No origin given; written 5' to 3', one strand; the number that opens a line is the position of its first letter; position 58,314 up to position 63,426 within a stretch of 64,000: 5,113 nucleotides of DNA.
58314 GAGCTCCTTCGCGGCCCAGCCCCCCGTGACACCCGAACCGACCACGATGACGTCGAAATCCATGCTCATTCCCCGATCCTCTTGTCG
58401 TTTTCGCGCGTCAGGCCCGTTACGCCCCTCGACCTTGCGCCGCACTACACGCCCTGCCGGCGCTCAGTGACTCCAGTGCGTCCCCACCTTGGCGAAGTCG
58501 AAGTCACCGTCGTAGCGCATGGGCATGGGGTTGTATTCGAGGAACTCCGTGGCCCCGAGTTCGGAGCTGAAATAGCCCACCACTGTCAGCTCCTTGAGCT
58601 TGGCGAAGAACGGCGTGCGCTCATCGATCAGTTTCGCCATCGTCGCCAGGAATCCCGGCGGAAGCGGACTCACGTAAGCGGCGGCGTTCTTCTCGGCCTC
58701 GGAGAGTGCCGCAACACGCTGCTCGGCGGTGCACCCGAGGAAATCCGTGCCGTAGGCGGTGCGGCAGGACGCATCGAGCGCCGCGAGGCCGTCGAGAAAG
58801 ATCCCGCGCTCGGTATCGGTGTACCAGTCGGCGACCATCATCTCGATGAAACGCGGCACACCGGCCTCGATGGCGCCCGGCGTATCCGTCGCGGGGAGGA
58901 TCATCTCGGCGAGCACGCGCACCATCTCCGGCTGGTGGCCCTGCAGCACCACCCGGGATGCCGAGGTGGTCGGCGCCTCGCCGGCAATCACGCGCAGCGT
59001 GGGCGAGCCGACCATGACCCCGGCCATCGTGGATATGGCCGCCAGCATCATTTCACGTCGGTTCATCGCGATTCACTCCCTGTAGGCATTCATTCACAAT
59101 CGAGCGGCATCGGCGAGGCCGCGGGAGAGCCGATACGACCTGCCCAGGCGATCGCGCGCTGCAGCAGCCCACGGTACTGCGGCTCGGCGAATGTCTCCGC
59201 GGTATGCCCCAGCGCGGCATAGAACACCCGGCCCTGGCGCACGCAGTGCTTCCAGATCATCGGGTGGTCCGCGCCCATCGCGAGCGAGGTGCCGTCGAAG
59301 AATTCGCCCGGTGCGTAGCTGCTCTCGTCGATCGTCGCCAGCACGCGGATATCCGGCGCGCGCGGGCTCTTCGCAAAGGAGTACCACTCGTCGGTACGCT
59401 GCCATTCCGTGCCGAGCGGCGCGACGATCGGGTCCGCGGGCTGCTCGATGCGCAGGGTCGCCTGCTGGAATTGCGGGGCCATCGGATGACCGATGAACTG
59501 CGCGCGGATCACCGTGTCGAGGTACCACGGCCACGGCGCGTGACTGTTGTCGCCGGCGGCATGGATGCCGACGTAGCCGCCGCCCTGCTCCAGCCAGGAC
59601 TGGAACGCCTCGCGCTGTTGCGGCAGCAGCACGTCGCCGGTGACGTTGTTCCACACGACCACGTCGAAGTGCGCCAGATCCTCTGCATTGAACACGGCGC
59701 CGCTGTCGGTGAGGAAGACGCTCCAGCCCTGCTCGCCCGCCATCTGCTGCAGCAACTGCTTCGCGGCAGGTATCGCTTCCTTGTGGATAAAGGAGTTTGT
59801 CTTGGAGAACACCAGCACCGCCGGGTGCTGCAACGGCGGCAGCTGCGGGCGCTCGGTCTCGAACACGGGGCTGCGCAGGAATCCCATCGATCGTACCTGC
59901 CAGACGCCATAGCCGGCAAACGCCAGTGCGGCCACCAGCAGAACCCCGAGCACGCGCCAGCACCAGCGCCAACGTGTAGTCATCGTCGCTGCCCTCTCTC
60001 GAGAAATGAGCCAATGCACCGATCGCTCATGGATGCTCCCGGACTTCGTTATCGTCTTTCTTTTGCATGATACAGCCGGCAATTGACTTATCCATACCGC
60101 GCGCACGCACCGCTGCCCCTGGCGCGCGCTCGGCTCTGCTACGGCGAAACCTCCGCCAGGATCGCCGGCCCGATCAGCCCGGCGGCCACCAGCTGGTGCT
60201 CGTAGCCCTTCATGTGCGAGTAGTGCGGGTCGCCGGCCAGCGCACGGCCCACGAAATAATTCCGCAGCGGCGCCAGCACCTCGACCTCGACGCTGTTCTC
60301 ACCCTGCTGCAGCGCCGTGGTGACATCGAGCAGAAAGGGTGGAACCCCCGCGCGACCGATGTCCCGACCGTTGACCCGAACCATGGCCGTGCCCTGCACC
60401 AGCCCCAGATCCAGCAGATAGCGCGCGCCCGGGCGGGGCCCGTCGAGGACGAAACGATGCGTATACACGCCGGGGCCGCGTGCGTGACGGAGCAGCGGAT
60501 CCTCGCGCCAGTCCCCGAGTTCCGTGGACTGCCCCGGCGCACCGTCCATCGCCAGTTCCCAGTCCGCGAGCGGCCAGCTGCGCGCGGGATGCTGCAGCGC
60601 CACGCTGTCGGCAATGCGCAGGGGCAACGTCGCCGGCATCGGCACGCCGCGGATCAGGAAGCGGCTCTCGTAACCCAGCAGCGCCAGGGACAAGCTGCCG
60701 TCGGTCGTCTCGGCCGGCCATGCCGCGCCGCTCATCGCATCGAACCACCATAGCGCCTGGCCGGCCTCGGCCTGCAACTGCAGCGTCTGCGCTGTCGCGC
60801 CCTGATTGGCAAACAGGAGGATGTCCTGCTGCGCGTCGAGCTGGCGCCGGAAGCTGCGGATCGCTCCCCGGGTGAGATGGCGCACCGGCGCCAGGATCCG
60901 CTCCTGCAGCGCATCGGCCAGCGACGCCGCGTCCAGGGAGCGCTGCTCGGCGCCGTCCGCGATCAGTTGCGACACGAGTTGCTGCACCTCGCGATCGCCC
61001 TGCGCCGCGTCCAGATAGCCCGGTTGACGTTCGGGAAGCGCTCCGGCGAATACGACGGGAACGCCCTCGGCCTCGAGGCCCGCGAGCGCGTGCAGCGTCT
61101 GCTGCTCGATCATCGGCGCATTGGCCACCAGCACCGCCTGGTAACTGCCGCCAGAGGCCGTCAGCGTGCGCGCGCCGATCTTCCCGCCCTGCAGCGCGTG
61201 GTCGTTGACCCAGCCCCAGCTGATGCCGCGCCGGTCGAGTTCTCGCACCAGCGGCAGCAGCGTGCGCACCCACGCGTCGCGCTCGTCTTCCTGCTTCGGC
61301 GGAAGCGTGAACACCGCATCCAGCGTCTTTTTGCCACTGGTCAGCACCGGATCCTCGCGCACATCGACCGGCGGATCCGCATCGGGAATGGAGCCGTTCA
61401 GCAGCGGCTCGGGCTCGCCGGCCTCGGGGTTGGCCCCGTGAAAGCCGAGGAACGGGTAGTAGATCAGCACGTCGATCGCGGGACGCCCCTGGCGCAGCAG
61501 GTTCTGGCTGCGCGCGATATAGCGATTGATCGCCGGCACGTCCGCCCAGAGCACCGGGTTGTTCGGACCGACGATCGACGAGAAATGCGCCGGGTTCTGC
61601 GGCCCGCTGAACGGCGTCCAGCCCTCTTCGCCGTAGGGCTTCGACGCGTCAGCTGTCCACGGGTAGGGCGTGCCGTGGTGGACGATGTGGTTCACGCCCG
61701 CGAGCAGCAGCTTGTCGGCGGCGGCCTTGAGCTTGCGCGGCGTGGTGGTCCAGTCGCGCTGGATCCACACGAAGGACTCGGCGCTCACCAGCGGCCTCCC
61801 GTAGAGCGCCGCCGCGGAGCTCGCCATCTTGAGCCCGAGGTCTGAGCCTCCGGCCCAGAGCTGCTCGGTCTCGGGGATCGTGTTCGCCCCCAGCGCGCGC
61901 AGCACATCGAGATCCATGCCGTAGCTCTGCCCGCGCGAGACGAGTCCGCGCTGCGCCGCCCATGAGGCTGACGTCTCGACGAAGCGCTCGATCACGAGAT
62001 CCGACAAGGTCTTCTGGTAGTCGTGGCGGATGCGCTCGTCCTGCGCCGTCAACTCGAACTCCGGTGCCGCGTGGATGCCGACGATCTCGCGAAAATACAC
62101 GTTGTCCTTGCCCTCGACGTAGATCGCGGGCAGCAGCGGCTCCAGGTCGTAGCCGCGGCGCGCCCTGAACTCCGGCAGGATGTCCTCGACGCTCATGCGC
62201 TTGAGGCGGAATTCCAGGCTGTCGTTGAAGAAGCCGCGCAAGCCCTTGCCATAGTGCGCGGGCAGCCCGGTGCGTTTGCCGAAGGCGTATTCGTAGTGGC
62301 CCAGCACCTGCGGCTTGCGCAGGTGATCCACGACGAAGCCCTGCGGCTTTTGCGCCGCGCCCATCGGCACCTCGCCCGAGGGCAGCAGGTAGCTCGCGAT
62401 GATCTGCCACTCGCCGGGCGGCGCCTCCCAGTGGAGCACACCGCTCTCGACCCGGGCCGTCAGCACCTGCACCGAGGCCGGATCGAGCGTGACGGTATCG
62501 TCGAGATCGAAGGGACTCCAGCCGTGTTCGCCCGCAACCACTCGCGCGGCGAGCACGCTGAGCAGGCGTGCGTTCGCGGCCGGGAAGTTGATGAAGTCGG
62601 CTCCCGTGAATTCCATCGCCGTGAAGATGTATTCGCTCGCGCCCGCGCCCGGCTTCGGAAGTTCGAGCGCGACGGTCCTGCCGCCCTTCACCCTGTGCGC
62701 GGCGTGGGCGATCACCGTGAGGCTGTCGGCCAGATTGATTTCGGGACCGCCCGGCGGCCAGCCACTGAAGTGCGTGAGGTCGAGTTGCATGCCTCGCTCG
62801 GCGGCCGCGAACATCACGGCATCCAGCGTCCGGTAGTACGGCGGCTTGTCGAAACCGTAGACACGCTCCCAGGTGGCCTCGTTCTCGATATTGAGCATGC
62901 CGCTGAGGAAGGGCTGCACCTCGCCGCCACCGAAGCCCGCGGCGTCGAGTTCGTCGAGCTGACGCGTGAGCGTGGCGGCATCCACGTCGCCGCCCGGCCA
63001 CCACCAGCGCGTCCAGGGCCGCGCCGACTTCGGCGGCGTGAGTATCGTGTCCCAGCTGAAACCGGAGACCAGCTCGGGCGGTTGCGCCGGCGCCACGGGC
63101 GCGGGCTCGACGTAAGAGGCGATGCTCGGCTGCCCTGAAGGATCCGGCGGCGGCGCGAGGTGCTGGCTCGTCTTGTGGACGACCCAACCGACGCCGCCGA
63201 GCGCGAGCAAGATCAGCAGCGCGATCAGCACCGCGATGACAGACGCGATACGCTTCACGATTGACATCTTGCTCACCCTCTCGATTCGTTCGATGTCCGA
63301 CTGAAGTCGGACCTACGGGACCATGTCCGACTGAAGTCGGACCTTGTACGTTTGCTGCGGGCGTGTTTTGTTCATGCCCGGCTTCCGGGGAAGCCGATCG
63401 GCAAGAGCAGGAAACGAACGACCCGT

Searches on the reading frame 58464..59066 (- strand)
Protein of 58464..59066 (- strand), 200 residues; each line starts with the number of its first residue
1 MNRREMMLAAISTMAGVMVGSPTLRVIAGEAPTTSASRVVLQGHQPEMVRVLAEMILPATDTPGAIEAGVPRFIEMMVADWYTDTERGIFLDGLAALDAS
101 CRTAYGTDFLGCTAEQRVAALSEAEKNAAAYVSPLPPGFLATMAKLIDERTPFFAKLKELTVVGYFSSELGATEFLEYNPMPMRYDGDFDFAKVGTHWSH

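Call 16: search_protein_families(library=pfam, proteins=[window:58464-59066:-], max_evalue=0.01)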
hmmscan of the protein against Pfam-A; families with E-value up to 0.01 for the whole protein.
window:58464-59066:- (200 aa): 1 family
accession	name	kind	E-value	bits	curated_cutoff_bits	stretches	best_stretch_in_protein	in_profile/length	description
PF13618.11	Gluconate_2-dh3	-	8.5e-36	123.7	23.4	1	44-181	2-131/135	Gluconate 2-dehydrogenase subunit 3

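Call 64: find_encoding_contigs(protein=window:58464-59066:-, flank=9000, max_places=4)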
Protein window:58464-59066:- (200 aa): 23 contigs read that carry it; 4 places shown.
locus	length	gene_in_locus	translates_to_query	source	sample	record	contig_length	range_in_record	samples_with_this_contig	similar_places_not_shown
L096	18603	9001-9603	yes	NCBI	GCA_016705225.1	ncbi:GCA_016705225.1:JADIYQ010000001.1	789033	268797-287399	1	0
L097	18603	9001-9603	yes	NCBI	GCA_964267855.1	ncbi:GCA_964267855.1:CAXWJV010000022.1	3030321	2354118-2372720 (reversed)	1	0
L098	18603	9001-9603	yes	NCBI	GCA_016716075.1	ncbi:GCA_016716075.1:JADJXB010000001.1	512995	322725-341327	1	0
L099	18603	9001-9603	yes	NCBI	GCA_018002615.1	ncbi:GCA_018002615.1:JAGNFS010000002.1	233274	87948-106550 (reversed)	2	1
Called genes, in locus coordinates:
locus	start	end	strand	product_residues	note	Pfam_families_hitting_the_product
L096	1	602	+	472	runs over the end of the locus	PF00370:FGGY_N (faint), PF21546:FGGY_C_2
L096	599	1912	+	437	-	PF07690:MFS_1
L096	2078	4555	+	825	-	PF07715:Plug, PF00593:TonB_dep_Rec_b-barrel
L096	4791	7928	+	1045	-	PF17132:Glyco_hydro_106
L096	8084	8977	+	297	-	PF06283:ThuA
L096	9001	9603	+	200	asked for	PF13618:Gluconate_2-dh3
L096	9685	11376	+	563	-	PF00732:GMC_oxred_N, PF00890:FAD_binding_2 (faint), PF01266:DAO, PF05199:GMC_oxred_C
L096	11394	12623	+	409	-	PF01306:LacY_symp, PF03825:Nuc_H_symport, PF12832:MFS_1_like, PF07690:MFS_1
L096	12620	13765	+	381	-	PF01408:GFO_IDH_MocA, PF02894:GFO_IDH_MocA_C, PF22725:GFO_IDH_MocA_C3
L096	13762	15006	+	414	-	PF01261:AP_endonuc_2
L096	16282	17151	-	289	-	PF03446:NAD_binding_2, PF14833:NAD_binding_11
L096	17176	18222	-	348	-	PF13577:SnoaL_4 (faint), PF12680:SnoaL_2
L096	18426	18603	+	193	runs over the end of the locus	PF07715:Plug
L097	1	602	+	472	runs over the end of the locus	PF00370:FGGY_N (faint), PF21546:FGGY_C_2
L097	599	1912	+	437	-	PF07690:MFS_1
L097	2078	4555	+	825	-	PF07715:Plug, PF00593:TonB_dep_Rec_b-barrel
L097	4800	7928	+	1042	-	PF17132:Glyco_hydro_106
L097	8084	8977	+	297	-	PF06283:ThuA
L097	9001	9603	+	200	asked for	PF13618:Gluconate_2-dh3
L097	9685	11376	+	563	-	PF00732:GMC_oxred_N, PF00890:FAD_binding_2 (faint), PF01266:DAO, PF05199:GMC_oxred_C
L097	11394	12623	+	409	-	PF01306:LacY_symp, PF03825:Nuc_H_symport, PF12832:MFS_1_like, PF07690:MFS_1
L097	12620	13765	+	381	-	PF01408:GFO_IDH_MocA, PF02894:GFO_IDH_MocA_C, PF22725:GFO_IDH_MocA_C3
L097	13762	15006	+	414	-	PF01261:AP_endonuc_2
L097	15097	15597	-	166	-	PF25247:LbH_GLGC (weak)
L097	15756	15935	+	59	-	PF13561:adh_short_C2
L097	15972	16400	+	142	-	PF00903:Glyoxalase (weak)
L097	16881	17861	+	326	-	PF01261:AP_endonuc_2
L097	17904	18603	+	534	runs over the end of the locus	PF01229:Glyco_hydro_39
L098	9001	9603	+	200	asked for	PF13618:Gluconate_2-dh3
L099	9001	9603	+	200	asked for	PF13618:Gluconate_2-dh3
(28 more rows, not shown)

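Call 68: search_protein_families(library=ncbifam, proteins=[L097:599-1912:+], max_evalue=1e-10)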
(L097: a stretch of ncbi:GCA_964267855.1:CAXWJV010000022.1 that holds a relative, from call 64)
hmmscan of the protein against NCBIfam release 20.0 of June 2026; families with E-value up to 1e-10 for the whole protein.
L097:599-1912:+ (437 aa): 4 families
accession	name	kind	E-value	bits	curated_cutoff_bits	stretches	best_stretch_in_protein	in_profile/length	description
TIGR00885.1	fucP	equivalog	1.4e-82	278.1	280.4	1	12-423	4-408/410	L-fucose:H+ symporter permease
NF007524.0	PRK10133.1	equivalog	2.9e-66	224.1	427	2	11-280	26-311/438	L-fucose:H+ symporter permease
NF046060.1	NagP_SO3503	equivalog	7.4e-42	143.7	625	1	13-399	8-390/423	N-acetylglucosamine MFS transporter NagP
TIGR01272.1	gluP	subfamily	2.9e-41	142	202.55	1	99-416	6-304/310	glucose/galactose MFS transporter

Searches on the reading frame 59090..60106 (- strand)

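Call 16: search_protein_families(library=pfam, proteins=[window:59090-60106:-], max_evalue=0.01)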
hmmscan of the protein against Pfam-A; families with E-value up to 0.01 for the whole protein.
window:59090-60106:- (338 aa): 2 families
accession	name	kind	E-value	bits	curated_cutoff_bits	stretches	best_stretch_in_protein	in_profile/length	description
PF06283.17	ThuA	-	2e-58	198.5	33.4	1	97-322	2-209/209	Trehalose utilisation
PF24157.1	DUF7408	-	5.3e-05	23.7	27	1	145-184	36-74/174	Domain of unknown function (DUF7408)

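Call 45: search_protein_families(library=ncbifam, proteins=[window:59090-60106:-], max_evalue=0.00001)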
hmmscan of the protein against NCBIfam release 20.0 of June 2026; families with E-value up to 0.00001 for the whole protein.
window:59090-60106:- (338 aa): 0 families

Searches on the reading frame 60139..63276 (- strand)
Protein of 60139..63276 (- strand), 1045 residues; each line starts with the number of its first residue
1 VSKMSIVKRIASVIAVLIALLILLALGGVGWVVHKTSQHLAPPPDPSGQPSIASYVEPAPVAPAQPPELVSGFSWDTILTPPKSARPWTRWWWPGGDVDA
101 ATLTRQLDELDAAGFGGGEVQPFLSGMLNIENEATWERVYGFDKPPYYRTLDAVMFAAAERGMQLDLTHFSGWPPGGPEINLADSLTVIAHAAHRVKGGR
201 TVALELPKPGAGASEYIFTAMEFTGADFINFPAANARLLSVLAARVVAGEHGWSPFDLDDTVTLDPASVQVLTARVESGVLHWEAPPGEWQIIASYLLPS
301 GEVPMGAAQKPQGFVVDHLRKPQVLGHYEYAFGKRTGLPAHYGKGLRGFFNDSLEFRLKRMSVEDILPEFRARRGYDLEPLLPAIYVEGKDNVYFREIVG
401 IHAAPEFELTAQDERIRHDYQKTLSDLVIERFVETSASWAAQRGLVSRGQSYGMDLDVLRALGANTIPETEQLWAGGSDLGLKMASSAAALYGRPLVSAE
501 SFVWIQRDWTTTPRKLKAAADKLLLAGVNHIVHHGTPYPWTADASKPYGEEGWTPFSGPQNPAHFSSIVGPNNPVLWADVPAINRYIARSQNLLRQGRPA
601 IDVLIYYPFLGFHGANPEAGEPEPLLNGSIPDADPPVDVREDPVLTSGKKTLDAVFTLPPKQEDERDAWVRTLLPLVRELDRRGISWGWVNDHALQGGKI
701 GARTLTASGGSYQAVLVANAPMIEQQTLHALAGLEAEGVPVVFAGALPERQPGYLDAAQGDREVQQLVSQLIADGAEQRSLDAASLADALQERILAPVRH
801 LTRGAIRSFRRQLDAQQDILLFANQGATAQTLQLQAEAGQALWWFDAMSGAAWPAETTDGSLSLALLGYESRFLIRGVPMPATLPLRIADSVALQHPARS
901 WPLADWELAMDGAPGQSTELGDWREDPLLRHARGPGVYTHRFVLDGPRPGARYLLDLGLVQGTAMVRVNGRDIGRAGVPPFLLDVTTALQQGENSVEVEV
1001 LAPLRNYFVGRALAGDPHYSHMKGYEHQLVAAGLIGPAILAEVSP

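Call 16: search_protein_families(library=pfam, proteins=[window:60139-63276:-], max_evalue=0.01)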
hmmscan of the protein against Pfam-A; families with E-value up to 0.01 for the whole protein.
window:60139-63276:- (1045 aa): 2 families
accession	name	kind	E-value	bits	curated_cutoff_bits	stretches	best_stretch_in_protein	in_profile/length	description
PF17132.9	Glyco_hydro_106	-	2.4e-48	165.7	29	3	259-607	210-542/743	alpha-L-rhamnosidase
PF02837.24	Glyco_hydro_2_N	-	0.0039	17.6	28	1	925-1001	56-134/169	Glycosyl hydrolases family 2, sugar binding domain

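Call 45: search_protein_families(library=ncbifam, proteins=[window:60139-63276:-], max_evalue=0.00001)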
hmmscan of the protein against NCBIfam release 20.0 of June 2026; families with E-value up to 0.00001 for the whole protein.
window:60139-63276:- (1045 aa): 2 families
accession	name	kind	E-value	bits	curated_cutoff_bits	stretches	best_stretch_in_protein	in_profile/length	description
NF049897.1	AlphaRhamBT4145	equivalog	3.4e-79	266.9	1300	3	270-609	153-472/897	alpha-L-rhamnosidase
NF045579.1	rhamnoside_JR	domain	1.3e-13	51.2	50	1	919-1011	23-119/123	glycosylhydrolase-like jelly roll fold domain-containing protein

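Call 65: find_encoding_contigs(protein=window:60139-63276:-, flank=10000, max_places=2)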
Protein window:60139-63276:- (1045 aa): no gene with exactly this product is on record in the collection.
